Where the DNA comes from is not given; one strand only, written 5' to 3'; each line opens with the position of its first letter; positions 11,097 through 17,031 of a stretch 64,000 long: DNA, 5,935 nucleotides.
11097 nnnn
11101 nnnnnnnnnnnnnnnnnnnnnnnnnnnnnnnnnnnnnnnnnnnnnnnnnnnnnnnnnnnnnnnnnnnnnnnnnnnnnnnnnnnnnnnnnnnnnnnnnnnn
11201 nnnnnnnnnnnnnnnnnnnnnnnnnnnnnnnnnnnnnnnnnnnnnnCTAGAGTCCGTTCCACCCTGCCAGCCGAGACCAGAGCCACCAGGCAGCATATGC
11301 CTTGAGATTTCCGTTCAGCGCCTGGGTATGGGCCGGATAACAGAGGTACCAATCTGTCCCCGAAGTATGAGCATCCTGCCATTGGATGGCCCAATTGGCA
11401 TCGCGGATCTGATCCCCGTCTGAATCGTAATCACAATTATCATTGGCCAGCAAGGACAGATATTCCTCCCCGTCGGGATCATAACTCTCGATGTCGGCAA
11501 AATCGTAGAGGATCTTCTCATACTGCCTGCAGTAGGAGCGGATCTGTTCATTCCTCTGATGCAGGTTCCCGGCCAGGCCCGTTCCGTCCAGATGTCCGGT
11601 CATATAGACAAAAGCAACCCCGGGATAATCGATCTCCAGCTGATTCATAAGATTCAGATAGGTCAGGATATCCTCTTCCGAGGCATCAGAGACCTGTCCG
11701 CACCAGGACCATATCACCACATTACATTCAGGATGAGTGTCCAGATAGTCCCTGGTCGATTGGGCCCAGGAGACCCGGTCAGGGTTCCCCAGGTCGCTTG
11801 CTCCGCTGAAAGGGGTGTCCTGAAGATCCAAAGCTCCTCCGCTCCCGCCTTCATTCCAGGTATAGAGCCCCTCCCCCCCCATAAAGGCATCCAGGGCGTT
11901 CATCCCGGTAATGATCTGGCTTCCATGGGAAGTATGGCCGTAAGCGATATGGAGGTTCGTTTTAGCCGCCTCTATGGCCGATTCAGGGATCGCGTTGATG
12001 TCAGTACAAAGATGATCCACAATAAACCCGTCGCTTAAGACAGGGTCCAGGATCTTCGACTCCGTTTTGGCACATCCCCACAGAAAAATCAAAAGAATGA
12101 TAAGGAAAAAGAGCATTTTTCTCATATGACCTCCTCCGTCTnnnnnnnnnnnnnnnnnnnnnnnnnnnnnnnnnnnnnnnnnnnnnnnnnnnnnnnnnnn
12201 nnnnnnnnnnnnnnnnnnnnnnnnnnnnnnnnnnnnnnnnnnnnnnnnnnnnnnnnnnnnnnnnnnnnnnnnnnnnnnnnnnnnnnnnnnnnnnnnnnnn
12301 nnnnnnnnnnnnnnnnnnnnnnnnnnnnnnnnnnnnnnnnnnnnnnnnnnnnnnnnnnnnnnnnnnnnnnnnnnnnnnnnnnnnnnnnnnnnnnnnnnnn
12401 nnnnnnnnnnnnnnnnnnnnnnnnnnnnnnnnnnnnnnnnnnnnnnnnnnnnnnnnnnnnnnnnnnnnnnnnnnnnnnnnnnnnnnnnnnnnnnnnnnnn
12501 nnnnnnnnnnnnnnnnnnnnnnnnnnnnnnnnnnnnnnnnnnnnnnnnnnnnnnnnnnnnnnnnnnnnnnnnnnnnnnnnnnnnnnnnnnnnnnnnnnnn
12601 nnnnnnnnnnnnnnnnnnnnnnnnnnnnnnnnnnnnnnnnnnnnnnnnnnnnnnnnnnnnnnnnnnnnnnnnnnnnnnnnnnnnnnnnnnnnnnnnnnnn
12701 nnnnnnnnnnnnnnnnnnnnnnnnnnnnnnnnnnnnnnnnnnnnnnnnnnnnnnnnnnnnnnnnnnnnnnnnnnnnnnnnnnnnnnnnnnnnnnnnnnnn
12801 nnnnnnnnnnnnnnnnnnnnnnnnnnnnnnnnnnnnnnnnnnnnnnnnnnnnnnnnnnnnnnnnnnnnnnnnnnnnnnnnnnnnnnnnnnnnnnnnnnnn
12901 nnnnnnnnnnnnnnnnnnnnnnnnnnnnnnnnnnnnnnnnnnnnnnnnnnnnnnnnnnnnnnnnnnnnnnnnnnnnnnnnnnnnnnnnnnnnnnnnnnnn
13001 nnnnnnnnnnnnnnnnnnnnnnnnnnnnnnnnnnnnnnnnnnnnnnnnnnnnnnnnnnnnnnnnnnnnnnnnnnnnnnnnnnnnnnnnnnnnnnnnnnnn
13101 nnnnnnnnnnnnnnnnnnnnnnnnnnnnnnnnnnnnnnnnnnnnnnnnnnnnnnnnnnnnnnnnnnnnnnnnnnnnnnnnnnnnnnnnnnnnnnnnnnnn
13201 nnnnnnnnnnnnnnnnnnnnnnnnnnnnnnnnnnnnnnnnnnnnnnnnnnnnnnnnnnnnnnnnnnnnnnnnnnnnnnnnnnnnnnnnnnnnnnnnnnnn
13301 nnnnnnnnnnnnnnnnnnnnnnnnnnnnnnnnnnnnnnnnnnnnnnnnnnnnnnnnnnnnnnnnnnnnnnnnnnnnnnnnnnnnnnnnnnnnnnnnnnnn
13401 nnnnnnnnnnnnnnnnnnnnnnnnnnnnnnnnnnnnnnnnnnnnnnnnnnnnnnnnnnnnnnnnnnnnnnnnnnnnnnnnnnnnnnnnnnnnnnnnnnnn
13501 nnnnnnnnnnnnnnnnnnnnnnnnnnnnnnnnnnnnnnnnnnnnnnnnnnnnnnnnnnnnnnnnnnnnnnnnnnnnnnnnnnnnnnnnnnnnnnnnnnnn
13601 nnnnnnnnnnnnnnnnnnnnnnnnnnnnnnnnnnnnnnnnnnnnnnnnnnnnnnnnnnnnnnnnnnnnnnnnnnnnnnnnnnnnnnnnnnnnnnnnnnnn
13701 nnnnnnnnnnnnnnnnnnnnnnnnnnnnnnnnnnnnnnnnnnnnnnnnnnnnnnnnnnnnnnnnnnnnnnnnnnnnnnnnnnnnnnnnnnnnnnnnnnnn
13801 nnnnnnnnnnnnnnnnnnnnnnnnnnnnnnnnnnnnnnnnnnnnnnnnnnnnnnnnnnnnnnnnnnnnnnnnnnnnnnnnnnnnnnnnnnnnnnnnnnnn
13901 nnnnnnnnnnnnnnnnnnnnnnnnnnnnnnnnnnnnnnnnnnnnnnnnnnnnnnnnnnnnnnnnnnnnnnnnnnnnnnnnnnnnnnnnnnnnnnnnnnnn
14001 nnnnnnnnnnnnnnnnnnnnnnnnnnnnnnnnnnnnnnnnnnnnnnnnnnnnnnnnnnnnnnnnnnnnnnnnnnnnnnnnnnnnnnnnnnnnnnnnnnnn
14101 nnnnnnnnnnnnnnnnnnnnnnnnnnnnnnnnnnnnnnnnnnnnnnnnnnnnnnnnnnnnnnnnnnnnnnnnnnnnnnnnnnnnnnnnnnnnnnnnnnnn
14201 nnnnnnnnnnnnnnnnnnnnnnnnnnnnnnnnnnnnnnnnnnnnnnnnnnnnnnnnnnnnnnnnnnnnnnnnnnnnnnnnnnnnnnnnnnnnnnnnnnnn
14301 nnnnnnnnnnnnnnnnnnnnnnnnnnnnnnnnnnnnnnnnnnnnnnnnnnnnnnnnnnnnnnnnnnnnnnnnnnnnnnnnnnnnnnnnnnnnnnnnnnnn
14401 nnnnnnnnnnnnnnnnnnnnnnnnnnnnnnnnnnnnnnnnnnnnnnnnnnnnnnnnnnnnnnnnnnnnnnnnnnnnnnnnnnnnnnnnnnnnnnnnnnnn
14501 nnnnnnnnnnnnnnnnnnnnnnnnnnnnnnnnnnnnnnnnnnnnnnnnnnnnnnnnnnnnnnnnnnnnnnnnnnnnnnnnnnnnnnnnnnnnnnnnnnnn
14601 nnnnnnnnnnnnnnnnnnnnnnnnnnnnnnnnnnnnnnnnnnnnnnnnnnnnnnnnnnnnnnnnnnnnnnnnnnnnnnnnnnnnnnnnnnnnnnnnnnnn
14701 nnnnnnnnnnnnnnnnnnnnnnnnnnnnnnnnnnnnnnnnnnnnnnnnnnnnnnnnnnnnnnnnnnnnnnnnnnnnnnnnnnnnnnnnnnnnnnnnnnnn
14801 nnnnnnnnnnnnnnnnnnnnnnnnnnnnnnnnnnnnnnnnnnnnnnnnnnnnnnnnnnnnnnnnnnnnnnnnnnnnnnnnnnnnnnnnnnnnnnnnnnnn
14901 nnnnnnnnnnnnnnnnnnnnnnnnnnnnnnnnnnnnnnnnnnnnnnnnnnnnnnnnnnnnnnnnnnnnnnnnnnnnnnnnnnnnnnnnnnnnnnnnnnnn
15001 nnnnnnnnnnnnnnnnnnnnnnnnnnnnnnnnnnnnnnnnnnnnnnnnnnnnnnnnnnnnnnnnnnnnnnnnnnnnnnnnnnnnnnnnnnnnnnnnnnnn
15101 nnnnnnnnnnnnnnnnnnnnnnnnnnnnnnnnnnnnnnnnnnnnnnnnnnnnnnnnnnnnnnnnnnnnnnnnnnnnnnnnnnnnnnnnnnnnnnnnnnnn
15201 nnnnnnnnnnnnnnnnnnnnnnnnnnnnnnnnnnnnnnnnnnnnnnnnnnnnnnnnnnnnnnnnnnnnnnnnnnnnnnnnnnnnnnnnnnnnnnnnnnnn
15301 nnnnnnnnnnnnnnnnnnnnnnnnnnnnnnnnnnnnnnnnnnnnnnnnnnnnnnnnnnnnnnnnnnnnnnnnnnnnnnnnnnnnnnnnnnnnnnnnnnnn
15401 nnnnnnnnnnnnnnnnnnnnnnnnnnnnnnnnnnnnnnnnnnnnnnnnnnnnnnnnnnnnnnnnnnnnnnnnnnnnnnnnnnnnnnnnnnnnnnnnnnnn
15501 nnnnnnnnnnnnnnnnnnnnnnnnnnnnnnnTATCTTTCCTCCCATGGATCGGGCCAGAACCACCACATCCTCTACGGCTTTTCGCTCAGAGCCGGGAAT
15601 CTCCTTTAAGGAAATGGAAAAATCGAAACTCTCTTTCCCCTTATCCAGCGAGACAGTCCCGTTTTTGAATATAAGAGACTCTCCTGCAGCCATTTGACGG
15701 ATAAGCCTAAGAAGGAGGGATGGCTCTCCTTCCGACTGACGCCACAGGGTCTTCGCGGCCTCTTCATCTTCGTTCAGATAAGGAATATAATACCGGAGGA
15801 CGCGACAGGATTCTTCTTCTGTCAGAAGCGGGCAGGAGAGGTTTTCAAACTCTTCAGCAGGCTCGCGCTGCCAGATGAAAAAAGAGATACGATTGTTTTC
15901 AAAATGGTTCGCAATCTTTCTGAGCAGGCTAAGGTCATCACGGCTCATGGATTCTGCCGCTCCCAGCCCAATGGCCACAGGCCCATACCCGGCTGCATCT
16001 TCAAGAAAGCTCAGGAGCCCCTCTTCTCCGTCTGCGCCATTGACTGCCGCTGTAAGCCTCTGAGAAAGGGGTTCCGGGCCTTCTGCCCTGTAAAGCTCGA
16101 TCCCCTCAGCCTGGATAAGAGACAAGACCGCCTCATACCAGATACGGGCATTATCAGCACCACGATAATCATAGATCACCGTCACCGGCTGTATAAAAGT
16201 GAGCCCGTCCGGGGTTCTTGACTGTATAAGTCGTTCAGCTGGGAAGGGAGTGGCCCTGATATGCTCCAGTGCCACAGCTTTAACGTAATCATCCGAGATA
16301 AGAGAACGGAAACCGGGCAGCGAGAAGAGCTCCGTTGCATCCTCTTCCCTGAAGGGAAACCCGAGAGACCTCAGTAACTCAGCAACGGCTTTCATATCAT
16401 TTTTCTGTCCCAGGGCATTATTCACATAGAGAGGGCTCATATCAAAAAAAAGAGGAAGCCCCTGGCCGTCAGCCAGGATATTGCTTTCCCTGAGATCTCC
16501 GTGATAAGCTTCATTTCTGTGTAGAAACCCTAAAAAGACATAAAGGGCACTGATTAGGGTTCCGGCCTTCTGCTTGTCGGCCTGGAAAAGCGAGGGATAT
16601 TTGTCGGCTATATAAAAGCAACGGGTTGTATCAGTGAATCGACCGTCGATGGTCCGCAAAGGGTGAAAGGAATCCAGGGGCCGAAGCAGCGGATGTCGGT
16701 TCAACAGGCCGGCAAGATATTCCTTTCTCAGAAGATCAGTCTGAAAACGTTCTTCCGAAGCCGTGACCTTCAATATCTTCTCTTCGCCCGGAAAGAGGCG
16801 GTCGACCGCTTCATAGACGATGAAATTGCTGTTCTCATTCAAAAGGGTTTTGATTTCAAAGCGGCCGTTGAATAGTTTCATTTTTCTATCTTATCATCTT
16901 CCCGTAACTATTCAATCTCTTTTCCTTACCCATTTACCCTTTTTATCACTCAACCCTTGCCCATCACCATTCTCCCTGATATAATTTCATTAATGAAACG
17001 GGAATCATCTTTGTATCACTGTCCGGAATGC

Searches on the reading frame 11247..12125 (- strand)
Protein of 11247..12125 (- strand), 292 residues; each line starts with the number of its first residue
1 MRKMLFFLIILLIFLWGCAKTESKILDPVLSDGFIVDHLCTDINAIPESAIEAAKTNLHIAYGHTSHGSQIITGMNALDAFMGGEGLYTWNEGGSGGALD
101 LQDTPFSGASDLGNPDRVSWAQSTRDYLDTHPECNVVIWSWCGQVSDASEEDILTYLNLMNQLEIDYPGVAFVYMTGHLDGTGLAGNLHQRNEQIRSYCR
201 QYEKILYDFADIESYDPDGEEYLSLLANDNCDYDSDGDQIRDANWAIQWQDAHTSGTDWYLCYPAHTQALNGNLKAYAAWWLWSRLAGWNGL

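Call 9: search_protein_families(library=pfam, proteins=[window:11247-12125:-], max_evalue=0.01)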
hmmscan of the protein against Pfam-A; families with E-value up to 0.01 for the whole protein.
window:11247-12125:- (292 aa): 1 family
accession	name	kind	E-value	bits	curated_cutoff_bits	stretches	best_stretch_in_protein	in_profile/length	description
PF16525.10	MHB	-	2.8e-05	24.6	27.4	1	121-163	16-58/77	Haemophore, haem-binding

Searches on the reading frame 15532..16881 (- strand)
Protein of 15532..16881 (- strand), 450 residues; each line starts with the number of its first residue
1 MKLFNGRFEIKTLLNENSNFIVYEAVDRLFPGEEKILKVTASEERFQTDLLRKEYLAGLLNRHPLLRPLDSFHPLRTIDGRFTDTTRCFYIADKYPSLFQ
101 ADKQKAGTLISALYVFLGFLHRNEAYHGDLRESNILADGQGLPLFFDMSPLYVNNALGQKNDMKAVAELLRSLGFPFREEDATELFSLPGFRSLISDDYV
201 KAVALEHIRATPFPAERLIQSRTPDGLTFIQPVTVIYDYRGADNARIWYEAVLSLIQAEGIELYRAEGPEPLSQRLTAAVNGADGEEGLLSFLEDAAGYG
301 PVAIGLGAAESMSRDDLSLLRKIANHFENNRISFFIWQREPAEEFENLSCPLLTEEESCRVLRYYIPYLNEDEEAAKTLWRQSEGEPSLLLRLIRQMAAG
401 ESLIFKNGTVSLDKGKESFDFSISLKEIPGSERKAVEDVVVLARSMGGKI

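Call 22: find_homologous_proteins(query=window:15532-16881:-, max_evalue=0.00001)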
Query window:15532-16881:-: 8000 candidates shared short words with the query, none scored E <= 0.00001.

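Call 38: find_related_loci(query=A2, collection=genome_contigs, flank=3000)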
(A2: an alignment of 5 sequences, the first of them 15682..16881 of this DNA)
Query A2 (400 aa) in genome_contigs; peptide patterns used: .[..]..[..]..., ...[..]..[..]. (x = any residue, [..] = any of these).
126 stretches matched a pattern; 3 encode a relative of the query (tblastn E <= 1e-3); 3 distinct loci.
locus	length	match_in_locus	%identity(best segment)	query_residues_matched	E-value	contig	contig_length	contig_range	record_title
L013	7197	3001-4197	70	1-399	0e+0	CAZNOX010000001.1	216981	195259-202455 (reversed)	MAG TPA_asm: uncultured bacterium isolate binchicken_co271_194 genome assembly, contig: NODE_30_length_216981_cov_15.544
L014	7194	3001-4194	52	1-399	3e-134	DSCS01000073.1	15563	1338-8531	MAG TPA_asm: Bacillota bacterium isolate SpSt-1200 Ga0129302_1001842, whole genome shotgun sequence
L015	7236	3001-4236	42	1-398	5e-100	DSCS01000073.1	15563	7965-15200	MAG TPA_asm: Bacillota bacterium isolate SpSt-1200 Ga0129302_1001842, whole genome shotgun sequence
